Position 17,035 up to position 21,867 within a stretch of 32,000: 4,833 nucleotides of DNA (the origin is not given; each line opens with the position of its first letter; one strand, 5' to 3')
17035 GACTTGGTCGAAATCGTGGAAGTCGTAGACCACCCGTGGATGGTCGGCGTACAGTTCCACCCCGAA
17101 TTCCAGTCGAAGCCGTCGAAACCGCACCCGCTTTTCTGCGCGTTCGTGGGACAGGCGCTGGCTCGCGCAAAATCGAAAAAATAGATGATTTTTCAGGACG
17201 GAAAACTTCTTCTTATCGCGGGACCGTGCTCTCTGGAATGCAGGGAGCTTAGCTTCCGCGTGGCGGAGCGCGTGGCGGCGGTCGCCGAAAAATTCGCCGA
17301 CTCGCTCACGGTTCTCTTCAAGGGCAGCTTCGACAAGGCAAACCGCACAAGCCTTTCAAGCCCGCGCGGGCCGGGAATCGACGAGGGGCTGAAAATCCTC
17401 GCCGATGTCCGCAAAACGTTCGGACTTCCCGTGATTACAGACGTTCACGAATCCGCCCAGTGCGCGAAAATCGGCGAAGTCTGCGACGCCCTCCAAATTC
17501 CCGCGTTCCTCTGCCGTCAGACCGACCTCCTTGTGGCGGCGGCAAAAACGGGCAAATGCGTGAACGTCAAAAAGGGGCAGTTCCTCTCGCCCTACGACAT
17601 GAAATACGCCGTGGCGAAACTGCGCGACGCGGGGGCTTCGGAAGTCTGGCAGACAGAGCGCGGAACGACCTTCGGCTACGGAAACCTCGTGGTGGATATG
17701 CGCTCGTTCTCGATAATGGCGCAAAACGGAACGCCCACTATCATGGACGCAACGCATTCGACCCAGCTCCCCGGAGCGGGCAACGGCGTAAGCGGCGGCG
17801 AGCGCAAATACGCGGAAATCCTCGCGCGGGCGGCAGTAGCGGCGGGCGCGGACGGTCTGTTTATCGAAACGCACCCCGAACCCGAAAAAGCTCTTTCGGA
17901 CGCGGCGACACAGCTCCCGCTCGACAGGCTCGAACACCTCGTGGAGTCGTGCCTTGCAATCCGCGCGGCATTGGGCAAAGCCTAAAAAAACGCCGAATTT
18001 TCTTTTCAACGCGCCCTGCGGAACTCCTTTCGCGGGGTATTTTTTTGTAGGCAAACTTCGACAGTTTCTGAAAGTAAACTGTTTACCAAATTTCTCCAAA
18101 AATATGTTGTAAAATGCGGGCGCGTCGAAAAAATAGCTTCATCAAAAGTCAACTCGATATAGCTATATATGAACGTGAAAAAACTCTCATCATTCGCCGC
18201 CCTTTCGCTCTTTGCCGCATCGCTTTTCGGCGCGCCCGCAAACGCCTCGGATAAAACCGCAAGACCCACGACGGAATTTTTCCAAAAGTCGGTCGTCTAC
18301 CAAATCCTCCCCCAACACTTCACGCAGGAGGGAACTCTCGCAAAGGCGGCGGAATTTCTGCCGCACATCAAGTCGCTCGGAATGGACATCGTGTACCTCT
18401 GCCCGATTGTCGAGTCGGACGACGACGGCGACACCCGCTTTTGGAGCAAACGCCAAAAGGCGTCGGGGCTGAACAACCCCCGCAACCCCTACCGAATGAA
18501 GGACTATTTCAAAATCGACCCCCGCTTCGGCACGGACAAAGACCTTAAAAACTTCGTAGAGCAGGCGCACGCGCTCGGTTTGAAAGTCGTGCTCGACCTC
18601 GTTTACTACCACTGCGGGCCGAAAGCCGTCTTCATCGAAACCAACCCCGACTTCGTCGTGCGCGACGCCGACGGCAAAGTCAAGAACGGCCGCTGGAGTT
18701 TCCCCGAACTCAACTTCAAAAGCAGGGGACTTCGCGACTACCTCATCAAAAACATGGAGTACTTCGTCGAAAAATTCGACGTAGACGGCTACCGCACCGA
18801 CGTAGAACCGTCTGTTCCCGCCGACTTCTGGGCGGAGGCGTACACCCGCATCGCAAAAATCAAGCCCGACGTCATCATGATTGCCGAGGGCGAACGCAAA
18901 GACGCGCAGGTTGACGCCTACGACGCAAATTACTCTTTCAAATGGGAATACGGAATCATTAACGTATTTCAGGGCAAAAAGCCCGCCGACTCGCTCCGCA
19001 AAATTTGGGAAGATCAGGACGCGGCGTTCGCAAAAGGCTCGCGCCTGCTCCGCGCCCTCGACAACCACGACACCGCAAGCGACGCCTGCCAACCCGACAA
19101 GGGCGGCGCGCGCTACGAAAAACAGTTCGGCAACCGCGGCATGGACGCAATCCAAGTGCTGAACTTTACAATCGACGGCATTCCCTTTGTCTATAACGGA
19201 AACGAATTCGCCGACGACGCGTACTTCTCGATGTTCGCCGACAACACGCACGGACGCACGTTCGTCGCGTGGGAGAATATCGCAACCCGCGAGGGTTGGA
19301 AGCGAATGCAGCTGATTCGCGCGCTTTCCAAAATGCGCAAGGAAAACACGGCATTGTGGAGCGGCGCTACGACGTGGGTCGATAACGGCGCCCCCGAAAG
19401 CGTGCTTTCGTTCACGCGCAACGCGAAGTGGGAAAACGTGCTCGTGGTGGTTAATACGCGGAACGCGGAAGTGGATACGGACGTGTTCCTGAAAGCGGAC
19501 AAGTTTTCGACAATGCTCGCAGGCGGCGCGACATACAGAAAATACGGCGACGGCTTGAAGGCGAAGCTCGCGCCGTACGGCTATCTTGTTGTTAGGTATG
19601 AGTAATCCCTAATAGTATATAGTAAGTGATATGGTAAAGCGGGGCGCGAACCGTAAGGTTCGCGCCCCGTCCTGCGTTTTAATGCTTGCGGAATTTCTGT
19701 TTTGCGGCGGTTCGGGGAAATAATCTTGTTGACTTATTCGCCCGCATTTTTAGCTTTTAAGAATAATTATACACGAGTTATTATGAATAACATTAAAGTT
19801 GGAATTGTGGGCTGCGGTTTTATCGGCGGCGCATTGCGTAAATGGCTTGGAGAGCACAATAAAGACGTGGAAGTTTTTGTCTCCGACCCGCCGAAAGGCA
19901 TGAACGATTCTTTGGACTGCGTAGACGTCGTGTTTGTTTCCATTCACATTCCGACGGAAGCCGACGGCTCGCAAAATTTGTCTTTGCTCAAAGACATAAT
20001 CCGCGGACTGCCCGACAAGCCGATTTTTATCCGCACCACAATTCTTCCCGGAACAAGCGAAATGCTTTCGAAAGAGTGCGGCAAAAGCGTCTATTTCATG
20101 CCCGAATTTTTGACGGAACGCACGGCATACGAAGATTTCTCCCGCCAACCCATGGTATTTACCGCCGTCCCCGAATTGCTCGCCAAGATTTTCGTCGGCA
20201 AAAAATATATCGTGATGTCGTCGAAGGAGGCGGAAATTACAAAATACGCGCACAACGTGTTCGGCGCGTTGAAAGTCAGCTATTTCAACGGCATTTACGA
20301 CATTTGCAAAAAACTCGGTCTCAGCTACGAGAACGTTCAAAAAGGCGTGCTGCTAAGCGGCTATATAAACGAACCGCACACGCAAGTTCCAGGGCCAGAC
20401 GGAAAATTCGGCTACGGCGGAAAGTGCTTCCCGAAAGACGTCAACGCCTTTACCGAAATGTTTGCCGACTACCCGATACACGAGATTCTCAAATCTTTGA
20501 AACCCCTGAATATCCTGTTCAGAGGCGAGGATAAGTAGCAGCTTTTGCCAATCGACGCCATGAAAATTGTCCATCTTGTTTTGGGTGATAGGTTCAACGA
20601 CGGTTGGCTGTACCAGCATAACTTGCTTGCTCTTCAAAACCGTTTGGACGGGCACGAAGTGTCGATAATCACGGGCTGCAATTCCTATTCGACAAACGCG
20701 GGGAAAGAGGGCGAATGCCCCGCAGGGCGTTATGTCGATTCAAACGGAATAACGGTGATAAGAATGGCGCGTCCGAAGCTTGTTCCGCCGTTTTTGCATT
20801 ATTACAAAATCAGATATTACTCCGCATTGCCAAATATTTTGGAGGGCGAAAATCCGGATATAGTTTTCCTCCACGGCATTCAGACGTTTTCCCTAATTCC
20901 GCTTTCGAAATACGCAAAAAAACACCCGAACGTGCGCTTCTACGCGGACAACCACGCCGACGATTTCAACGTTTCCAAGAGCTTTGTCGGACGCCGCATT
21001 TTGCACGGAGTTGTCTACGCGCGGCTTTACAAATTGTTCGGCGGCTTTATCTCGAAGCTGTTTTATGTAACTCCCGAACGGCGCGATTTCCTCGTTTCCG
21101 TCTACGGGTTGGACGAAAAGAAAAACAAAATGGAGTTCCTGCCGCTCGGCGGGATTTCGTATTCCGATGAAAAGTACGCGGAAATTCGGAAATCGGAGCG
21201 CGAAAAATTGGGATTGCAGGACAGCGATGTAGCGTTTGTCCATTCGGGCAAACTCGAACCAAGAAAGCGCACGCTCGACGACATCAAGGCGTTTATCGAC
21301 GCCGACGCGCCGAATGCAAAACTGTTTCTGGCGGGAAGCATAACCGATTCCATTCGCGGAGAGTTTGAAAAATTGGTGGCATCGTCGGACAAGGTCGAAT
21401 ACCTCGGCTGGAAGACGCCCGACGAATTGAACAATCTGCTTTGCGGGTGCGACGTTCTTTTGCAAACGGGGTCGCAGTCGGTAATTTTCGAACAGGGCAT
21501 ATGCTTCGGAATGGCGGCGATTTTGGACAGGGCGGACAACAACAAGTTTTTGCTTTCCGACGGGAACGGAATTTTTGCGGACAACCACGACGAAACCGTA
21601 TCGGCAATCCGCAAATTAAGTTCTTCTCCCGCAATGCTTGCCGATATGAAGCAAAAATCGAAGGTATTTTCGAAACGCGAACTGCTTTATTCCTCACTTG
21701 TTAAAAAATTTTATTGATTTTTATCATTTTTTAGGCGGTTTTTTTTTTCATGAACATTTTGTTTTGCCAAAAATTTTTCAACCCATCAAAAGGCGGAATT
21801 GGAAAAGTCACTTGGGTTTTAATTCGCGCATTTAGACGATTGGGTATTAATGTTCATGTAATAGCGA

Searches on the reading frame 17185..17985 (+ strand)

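Call 7: search_protein_families(library=pfam, proteins=[window:17185-17985:+], max_evalue=0.001)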
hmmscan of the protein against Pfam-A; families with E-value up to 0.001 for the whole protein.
window:17185-17985:+ (266 aa): 1 family
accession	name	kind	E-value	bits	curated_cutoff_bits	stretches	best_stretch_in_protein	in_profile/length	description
PF00793.26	DAHP_synth_1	-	9e-65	218.7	25.5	1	4-252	14-257/270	DAHP synthetase I family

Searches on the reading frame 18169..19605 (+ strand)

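Call 7: search_protein_families(library=pfam, proteins=[window:18169-19605:+], max_evalue=0.001)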
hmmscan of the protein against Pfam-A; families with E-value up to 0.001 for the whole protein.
window:18169-19605:+ (478 aa): 2 families
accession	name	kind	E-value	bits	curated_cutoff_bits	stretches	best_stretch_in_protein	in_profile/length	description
PF00128.31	Alpha-amylase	-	7.8e-30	104.9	22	2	53-158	14-102/446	Alpha amylase, catalytic domain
PF16657.11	Malt_amylase_C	-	5.8e-07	29.9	27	1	401-473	3-74/75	Maltogenic Amylase, C-terminal domain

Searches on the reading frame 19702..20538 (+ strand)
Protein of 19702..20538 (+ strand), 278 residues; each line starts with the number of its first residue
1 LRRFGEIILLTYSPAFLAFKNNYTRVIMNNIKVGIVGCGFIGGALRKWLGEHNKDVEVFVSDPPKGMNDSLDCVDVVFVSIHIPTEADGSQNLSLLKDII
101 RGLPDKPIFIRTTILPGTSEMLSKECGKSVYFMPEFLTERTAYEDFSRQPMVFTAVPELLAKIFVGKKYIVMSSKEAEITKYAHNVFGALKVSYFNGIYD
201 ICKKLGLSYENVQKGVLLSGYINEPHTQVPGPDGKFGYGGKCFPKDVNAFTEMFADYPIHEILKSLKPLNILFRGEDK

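Call 7: search_protein_families(library=pfam, proteins=[window:19702-20538:+], max_evalue=0.001)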
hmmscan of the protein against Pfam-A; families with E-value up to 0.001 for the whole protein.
window:19702-20538:+ (278 aa): 2 families
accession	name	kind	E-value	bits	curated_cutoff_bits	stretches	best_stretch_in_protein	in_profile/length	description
PF00984.24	UDPG_MGDP_dh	-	4.3e-17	62.5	25.4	1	175-259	1-80/94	UDP-glucose/GDP-mannose dehydrogenase family, central domain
PF03721.20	UDPG_MGDP_dh_N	-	9.5e-06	25.7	27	0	70-153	73-172/187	UDP-glucose/GDP-mannose dehydrogenase family, NAD binding domain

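Call 59: search_protein_families(library=ncbifam, proteins=[window:19702-20538:+], max_evalue=0.00001)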
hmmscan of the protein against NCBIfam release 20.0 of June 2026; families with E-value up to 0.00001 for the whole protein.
window:19702-20538:+ (278 aa): 4 families
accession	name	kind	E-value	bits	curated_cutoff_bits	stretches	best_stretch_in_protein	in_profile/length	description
TIGR03026.1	NDP-sugDHase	subfamily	5.1e-27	94.7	189.8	1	70-269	73-292/413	nucleotide sugar dehydrogenase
NF041297.1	UDPGDh_AglM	equivalog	3.2e-18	65.9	670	1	74-252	75-278/429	UDP-glucose 6-dehydrogenase AglM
NF047673.2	TeichurnBiosyTuaD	equivalog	8.4e-15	54.8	700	1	72-255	76-274/439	UDP-glucose 6-dehydrogenase TuaD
NF011631.0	PRK15057.1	equivalog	6.9e-12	45.2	757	1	91-251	96-262/388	UDP-glucose 6-dehydrogenase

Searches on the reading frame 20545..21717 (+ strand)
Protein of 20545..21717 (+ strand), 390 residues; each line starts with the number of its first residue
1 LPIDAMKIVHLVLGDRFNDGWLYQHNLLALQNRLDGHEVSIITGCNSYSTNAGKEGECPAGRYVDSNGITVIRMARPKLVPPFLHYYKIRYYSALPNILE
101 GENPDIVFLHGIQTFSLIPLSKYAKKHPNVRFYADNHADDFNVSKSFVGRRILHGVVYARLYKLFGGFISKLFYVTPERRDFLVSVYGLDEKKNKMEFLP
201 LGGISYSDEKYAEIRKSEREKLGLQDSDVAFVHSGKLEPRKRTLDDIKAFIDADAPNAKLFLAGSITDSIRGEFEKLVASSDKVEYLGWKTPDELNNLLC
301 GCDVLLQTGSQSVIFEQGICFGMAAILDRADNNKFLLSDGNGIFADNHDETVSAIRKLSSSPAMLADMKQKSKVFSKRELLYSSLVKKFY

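Call 7: search_protein_families(library=pfam, proteins=[window:20545-21717:+], max_evalue=0.001)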
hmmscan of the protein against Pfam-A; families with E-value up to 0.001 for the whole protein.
window:20545-21717:+ (390 aa): 3 families
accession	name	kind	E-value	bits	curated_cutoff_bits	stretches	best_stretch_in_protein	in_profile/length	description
PF13439.12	Glyco_transf_4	-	7.1e-08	33.1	28.5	1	35-193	18-158/170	Glycosyltransferase Family 4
PF13579.12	Glyco_trans_4_4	-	1.2e-06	29.4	29.7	1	27-191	10-149/158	Glycosyl transferase 4-like domain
PF00534.26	Glycos_transf_1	-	3.8e-06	27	26.4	1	215-373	2-170/172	Glycosyl transferases group 1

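Call 59: search_protein_families(library=ncbifam, proteins=[window:20545-21717:+], max_evalue=0.00001)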
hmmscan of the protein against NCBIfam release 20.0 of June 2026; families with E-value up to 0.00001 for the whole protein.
window:20545-21717:+ (390 aa): 0 families
